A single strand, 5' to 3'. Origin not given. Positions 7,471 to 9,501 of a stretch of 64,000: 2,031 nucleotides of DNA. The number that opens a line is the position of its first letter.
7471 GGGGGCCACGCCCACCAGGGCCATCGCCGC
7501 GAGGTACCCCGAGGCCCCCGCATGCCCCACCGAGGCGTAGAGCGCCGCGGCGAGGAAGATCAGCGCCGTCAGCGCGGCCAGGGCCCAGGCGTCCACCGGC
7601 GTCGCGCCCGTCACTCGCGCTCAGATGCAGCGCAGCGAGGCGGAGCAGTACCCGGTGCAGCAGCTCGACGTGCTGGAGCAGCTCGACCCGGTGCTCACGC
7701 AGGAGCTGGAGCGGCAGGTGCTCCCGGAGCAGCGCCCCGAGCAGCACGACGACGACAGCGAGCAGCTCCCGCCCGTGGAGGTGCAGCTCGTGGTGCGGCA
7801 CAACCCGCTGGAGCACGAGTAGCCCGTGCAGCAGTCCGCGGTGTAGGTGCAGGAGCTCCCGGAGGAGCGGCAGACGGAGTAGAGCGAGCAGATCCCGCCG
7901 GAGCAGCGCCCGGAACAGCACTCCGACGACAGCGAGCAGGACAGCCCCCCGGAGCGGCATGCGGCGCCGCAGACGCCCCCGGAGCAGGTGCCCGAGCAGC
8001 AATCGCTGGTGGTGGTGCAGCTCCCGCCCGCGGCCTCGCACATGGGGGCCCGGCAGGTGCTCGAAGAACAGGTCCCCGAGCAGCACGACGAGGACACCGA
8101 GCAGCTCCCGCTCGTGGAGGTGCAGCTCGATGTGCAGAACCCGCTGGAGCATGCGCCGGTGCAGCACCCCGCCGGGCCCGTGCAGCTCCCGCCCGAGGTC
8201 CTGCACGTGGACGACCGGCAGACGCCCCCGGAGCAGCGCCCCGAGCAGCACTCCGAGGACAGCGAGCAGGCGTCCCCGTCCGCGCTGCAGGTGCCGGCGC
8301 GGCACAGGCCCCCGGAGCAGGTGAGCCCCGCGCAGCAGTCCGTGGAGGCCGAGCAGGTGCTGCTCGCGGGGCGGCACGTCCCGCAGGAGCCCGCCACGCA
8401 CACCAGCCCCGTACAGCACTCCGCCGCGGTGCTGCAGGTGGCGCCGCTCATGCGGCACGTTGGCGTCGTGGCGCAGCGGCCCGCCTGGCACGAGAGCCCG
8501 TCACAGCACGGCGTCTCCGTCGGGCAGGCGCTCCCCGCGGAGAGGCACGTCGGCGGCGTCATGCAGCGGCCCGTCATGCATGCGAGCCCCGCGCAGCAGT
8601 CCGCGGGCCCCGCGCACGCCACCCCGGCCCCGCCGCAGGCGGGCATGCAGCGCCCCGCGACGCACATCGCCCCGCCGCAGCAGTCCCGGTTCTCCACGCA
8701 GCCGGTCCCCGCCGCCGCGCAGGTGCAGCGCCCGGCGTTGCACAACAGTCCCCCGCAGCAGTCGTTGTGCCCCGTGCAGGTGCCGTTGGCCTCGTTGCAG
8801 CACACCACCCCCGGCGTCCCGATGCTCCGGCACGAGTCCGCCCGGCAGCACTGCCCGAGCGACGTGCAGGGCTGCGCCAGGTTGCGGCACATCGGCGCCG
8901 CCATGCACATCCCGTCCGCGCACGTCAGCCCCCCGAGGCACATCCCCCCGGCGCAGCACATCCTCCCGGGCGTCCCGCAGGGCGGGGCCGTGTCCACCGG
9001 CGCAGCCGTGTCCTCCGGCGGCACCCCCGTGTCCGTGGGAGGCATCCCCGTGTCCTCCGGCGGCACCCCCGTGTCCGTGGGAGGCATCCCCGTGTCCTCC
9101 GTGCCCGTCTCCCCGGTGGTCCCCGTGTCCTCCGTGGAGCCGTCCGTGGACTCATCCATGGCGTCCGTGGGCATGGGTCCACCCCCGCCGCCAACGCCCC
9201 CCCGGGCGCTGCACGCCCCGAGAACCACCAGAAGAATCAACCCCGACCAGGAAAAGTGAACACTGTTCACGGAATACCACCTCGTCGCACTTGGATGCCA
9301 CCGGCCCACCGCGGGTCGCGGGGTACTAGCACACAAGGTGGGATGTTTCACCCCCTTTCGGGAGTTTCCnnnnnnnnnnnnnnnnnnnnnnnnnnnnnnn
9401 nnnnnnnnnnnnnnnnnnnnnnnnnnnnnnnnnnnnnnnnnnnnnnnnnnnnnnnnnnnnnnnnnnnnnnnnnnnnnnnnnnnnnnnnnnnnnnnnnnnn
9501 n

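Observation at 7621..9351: Lipoprotein made of ~16 back-to-back modules with the inhibitor-cystine-knot (conotoxin framework VI/VII) cysteine spacing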

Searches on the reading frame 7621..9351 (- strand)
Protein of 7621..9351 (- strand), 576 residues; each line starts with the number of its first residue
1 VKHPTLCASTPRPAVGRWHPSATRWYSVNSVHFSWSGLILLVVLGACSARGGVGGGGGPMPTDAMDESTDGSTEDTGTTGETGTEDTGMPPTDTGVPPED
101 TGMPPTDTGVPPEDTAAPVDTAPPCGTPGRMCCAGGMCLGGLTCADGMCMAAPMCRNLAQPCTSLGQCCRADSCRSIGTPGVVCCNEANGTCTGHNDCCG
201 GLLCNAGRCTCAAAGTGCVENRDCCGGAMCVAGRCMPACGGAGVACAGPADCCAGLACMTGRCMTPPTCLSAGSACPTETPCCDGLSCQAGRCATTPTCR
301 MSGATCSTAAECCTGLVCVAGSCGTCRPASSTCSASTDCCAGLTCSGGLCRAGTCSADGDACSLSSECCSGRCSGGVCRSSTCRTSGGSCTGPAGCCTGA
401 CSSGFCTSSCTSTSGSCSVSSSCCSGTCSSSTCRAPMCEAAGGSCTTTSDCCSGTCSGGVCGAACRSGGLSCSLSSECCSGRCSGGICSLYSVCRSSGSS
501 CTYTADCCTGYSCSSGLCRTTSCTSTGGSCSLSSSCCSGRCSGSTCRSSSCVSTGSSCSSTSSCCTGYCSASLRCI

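Call 4: search_protein_families(library=pfam, proteins=[window:7621-9351:-], max_evalue=10)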
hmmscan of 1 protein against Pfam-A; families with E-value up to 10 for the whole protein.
window:7621-9351:- (576 aa): 4 families
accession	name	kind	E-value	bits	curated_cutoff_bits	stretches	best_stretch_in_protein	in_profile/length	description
PF17557.7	Conotoxin_I2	-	6.6e-11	42.6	27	12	438-468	1-31/38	I2-superfamily conotoxins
PF04706.18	Dickkopf_N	-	2.3e-05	25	25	9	298-323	25-50/51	Dickkopf N-terminal cysteine-rich region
PF23416.1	DUF7107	-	0.024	15.4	24.6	3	218-265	2-48/48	Domain of unknown function (DUF7107)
PF07740.17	Toxin_12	-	0.036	15.1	21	7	494-516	2-24/30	Ion channel inhibitory toxin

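Call 5: search_protein_families(library=ncbifam, proteins=[window:7621-9351:-], max_evalue=10)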
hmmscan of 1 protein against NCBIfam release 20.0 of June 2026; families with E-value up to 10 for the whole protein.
window:7621-9351:- (576 aa): 0 families

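Call 7: find_homologous_proteins(query=window:7621-9351:-)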
Query window:7621-9351:- (576 aa): 85 proteins with E <= 0.001 among 8000 candidates.
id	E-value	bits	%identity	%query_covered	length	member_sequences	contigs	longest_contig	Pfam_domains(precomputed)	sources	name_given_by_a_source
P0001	8.0e-33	132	42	58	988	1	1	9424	PF07740.19,PF04706.19,PF17557.8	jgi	jgi:WD40-like Beta Propeller Repeat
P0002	4.4e-31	126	43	49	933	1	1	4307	PF04706.19,PF17557.8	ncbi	-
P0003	1.7e-29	121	45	48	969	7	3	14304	PF04706.19,PF17557.8,PF08088.18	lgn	-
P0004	2.5e-27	114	43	53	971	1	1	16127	PF04706.19,PF17557.8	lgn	-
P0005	5.6e-25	106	37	54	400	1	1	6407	-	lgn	-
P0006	1.5e-24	105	32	77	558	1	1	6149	-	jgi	jgi:hypothetical protein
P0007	1.7e-21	94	32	80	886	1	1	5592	PF04706.19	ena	-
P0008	6.6e-19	86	30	56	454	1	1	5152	PF04706.19,PF17557.8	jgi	jgi:hypothetical protein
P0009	2.6e-18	84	44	37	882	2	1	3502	PF04706.19,PF17557.8,PF08088.18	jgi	-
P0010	1.1e-17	82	35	62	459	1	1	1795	-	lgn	-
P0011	1.7e-17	81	35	56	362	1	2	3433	PF07740.19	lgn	-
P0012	3.0e-17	80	33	73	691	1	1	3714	-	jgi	jgi:hypothetical protein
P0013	5.3e-17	80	37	50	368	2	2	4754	PF17557.8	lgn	-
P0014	7.3e-16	76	36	54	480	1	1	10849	-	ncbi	-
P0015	1.6e-14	71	33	39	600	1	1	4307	PF17557.8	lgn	-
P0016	3.3e-14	70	30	40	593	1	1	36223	PF07740.19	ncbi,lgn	-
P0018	8.3e-13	66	31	77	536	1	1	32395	-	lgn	-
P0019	1.5e-12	65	34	43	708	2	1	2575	-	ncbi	-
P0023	8.5e-12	62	29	69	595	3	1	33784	PF07740.19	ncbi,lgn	-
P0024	1.2e-11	62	33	50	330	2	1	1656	PF17557.8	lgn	-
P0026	2.3e-11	61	35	32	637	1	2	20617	-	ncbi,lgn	-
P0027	3.7e-11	60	39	25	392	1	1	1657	PF04706.19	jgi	jgi:hypothetical protein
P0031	5.6e-10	56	45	28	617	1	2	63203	-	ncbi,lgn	-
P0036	1.2e-8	52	30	72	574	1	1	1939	PF17557.8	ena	-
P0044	5.6e-7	46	30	47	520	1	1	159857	PF17557.8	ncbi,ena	-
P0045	6.2e-7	46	40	23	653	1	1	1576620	PF00526.24,PF11617.14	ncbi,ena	-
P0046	6.7e-7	46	30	47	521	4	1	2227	PF17557.8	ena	-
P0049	1.3e-6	45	29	69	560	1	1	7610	PF17557.8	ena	-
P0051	1.4e-6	45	33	56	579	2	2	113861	-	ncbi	ncbi:MAG: hypothetical protein AB7S26_15370 [Sandaracinaceae bacterium]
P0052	1.8e-6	45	34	38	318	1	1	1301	PF17557.8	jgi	jgi:hypothetical protein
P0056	7.9e-6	43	32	57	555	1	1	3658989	PF17557.8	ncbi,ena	-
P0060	1.7e-5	42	34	60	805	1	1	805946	-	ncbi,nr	ncbi:MAG: hypothetical protein KF883_01825 [Thermomicrobiales bacterium]|nr:hypothetical protein [Th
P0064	2.1e-5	41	29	70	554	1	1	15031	PF17557.8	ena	-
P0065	2.8e-5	41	33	54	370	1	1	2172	PF17557.8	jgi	jgi:hypothetical protein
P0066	3.8e-5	40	30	76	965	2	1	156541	PF04706.19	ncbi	ncbi:MAG: Dickkopf N-terminal cysteine-rich domain-containing protein [Polyangiaceae bacterium]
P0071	9.3e-5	39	30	52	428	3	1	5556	PF17557.8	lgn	-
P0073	1.2e-4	39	31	52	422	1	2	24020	PF04706.19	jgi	jgi:hypothetical protein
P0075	1.8e-4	38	31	57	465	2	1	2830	PF17557.8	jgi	jgi:hypothetical protein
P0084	7.3e-4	36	31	49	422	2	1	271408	PF17557.8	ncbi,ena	-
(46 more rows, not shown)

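Call 31: find_encoding_contigs(protein=P0051, flank=8000, max_places=3)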
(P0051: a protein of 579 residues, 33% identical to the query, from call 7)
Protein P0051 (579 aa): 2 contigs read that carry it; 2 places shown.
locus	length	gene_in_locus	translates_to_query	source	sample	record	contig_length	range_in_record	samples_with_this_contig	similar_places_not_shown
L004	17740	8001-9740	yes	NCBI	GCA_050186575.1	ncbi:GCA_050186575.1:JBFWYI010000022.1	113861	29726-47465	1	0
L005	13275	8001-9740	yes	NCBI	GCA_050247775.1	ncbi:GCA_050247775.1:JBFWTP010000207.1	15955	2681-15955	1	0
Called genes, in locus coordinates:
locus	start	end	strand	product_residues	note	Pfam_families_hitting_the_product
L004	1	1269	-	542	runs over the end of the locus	PF00932:LTD (weak)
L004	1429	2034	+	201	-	PF01844:HNH, PF14279:HNH_5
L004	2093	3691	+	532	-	PF01656:CbiA, PF10609:ParA, PF13614:AAA_31 (weak), PF13413:HTH_25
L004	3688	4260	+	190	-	PF02545:Maf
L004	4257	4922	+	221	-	PF01168:Ala_racemase_N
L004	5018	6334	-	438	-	PF05195:AMP_N, PF00557:Peptidase_M24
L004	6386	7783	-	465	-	-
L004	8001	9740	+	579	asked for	-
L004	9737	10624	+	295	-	PF01210:NAD_Gly3P_dh_N (weak), PF03446:NAD_binding_2 (weak), PF03807:F420_oxidored, PF14748:P5CR_dimer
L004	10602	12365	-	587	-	PF00069:Pkinase, PF03109:ABC1 (faint), PF07714:PK_Tyr_Ser-Thr, PF01636:APH (faint)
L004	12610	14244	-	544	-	PF01235:Na_Ala_symp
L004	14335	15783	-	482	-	PF00413:Peptidase_M10 (weak)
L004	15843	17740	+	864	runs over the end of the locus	PF17900:Peptidase_M1_N, PF01433:Peptidase_M1, PF03130:HEAT_PBS (faint), PF13646:HEAT_2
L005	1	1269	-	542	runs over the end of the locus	PF00932:LTD (weak)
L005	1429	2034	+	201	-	PF01844:HNH, PF14279:HNH_5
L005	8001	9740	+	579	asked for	-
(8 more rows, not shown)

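Call 33: find_encoding_contigs(protein=P0004, flank=7000, max_places=2)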
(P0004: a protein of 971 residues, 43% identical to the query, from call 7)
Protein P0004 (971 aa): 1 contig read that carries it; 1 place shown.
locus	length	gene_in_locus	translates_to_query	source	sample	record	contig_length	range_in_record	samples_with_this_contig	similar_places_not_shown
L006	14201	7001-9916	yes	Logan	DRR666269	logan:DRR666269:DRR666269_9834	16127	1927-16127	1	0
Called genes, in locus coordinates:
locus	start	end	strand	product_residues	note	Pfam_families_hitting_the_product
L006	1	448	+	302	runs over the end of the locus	PF00929:RNase_T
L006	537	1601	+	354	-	PF06580:His_kinase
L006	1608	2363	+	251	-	PF00072:Response_reg, PF04397:LytTR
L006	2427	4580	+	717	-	PF07583:PSCyt2 (weak)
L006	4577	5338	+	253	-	-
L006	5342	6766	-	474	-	PF07394:DUF1501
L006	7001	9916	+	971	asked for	PF04706:Dickkopf_N (faint), PF17557:Conotoxin_I2 (faint)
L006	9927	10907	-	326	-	PF02685:Glucokinase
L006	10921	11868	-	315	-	PF13489:Methyltransf_23, PF08242:Methyltransf_12 (weak)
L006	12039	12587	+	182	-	PF05685:Uma2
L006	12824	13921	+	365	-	PF00155:Aminotran_1_2, PF04864:Alliinase_C (weak)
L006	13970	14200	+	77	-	?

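Call 34: find_encoding_contigs(protein=P0018, flank=7000, max_places=2)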
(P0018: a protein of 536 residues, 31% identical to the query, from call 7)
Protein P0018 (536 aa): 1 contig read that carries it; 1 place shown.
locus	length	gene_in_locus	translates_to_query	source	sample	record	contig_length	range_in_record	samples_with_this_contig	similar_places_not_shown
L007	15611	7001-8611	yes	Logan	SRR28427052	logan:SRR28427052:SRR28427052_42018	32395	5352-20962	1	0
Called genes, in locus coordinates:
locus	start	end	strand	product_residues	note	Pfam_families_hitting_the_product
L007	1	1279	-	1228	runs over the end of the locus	PF00370:FGGY_N (faint), PF01869:BcrAD_BadFG, PF09989:DUF2229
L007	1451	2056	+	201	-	PF00440:TetR_N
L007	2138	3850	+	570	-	PF05787:PhoX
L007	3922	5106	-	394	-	-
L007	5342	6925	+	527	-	-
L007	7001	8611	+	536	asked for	-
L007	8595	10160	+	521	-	-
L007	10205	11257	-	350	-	-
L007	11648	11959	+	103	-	-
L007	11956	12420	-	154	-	PF08843:AbiEii (weak)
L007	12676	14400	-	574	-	PF13620:CarboxypepD_reg (weak)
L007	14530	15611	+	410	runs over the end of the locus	PF11104:PilM_2 (faint), PF14450:FtsA, PF02491:SHS2_FTSA, PF06723:MreB_Mbl, PF14450:FtsA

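Call 44: search_protein_families(library=pfam, proteins=[P0001, P0007, P0006, P0016, P0060], max_evalue=0.01)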
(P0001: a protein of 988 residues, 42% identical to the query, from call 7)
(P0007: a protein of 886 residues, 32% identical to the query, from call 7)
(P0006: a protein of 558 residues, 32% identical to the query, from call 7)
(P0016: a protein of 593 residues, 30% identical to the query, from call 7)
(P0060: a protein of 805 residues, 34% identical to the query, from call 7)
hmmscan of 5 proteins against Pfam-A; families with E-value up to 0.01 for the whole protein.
P0001 (988 aa): 5 families
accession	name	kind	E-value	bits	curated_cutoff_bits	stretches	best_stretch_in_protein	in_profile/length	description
PF17557.7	Conotoxin_I2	-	3.7e-18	65.8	27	1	822-854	1-32/38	I2-superfamily conotoxins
PF04706.18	Dickkopf_N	-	4.4e-09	37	25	0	821-847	25-51/51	Dickkopf N-terminal cysteine-rich region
PF08088.17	Toxin_19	-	8.7e-05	23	23.2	0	961-987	4-29/40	Conotoxin I-superfamily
PF07676.18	PD40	-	0.00016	21.9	20.9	0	477-495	12-30/38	WD40-like Beta Propeller Repeat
PF07740.17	Toxin_12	-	0.0017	19.4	21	0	707-727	1-21/30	Ion channel inhibitory toxin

P0007 (886 aa): 1 family
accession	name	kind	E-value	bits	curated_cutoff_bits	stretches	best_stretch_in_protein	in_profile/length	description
PF04706.18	Dickkopf_N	-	9.9e-10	39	25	3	419-451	18-50/51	Dickkopf N-terminal cysteine-rich region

P0006 (558 aa): 3 families
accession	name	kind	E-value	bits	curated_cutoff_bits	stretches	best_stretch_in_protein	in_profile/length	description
PF17557.7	Conotoxin_I2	-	0.0016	18.9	27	1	69-103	1-34/38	I2-superfamily conotoxins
PF04706.18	Dickkopf_N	-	0.0053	17.5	25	1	237-263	25-51/51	Dickkopf N-terminal cysteine-rich region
PF07740.17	Toxin_12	-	0.006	17.6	21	1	507-528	1-22/30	Ion channel inhibitory toxin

P0016 (593 aa): 0 families

P0060 (805 aa): 1 family
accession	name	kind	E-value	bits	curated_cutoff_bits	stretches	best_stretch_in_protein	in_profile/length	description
PF17557.7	Conotoxin_I2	-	0.00053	20.5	27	1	248-277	1-29/38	I2-superfamily conotoxins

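Call 64: list_cluster_members(proteins=[P0002, P0014, P0016, P0019, P0023, P0026, P0031, P0044, P0045, P0056])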
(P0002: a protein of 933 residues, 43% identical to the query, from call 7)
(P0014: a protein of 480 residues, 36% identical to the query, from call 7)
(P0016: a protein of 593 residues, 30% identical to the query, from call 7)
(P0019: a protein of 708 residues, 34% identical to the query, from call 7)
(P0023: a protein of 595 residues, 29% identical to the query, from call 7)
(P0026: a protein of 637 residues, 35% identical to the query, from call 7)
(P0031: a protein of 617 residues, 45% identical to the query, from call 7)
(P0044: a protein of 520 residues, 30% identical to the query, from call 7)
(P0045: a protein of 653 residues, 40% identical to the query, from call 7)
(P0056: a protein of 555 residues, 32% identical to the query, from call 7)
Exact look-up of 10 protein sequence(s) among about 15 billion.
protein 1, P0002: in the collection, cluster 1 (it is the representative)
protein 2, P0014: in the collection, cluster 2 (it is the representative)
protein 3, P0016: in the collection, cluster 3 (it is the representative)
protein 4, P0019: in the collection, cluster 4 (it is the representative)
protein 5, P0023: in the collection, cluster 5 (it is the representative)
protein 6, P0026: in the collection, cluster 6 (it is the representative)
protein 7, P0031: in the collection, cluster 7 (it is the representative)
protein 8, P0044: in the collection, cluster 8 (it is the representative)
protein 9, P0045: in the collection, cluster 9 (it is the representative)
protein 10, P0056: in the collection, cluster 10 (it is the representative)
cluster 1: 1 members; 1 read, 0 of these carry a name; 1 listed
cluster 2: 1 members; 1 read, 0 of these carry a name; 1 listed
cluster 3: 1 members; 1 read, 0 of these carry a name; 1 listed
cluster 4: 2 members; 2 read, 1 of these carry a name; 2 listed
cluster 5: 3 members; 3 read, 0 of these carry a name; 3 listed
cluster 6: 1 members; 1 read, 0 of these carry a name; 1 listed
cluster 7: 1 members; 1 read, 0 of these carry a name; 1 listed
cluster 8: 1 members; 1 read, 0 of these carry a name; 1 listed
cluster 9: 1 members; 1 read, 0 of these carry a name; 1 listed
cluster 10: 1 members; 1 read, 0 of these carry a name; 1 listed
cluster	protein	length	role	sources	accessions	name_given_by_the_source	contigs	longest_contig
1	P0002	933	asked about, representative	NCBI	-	-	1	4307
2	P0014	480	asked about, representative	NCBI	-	-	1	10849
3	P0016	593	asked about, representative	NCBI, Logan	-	-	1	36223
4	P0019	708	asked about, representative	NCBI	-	-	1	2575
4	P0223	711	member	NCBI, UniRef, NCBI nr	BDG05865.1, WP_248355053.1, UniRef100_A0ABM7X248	hypothetical protein [Anaeromyxobacter oryzae] | Uncharacterized protein n=1 Tax=Anaeromyxobacter oryzae TaxID=2918170 ...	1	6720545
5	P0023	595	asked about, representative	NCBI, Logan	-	-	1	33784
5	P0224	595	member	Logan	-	-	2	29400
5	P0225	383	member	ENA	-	-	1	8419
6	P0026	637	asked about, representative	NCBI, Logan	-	-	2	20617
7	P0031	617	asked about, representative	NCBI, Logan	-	-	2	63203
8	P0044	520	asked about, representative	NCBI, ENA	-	-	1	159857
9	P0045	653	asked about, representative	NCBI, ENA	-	-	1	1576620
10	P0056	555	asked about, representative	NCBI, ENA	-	-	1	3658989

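Call 65: find_encoding_contigs(protein=P0005, flank=6000, max_places=3)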
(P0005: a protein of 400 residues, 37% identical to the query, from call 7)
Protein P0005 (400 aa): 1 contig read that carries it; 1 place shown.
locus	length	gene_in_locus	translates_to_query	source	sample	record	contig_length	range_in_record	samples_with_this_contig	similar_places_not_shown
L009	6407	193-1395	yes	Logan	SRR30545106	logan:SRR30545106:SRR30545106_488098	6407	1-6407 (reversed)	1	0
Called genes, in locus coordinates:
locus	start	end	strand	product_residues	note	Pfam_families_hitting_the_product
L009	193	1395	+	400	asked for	-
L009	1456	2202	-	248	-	-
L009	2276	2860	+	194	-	PF06414:Zeta_toxin, PF13671:AAA_33 (weak)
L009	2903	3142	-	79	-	-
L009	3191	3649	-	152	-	-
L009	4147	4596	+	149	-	-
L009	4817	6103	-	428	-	PF00059:Lectin_C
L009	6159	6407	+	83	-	?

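Call 66: find_encoding_contigs(protein=P0014, flank=8000, max_places=2)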
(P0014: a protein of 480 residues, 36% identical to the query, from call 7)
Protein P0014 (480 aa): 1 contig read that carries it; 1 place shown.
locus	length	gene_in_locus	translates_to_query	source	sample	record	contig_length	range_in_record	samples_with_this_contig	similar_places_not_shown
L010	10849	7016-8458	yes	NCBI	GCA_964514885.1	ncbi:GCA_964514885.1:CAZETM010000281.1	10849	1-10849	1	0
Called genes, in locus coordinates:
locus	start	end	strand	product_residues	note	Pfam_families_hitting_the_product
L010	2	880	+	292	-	?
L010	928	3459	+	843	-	PF02985:HEAT (faint), PF13646:HEAT_2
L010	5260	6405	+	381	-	-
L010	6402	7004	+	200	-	-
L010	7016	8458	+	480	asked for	-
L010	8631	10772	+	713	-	PF11617:Cu-binding_MopE (weak), PF00884:Sulfatase, PF16347:SGSH_C (faint)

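Call 78: find_encoding_contigs(protein=P0007, flank=2000, max_places=1)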
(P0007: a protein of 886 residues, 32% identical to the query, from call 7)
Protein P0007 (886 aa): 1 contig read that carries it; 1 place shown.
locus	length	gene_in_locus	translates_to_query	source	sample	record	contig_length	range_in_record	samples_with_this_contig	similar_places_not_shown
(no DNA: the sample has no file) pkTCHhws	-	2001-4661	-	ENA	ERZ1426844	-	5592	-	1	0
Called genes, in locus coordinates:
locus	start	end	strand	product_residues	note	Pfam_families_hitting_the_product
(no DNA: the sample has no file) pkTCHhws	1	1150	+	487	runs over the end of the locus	?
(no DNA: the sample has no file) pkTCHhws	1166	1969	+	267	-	PF00753:Lactamase_B (weak), PF12706:Lactamase_B_2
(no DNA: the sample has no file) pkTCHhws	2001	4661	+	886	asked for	PF04706:Dickkopf_N (faint)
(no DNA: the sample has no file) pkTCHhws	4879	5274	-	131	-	?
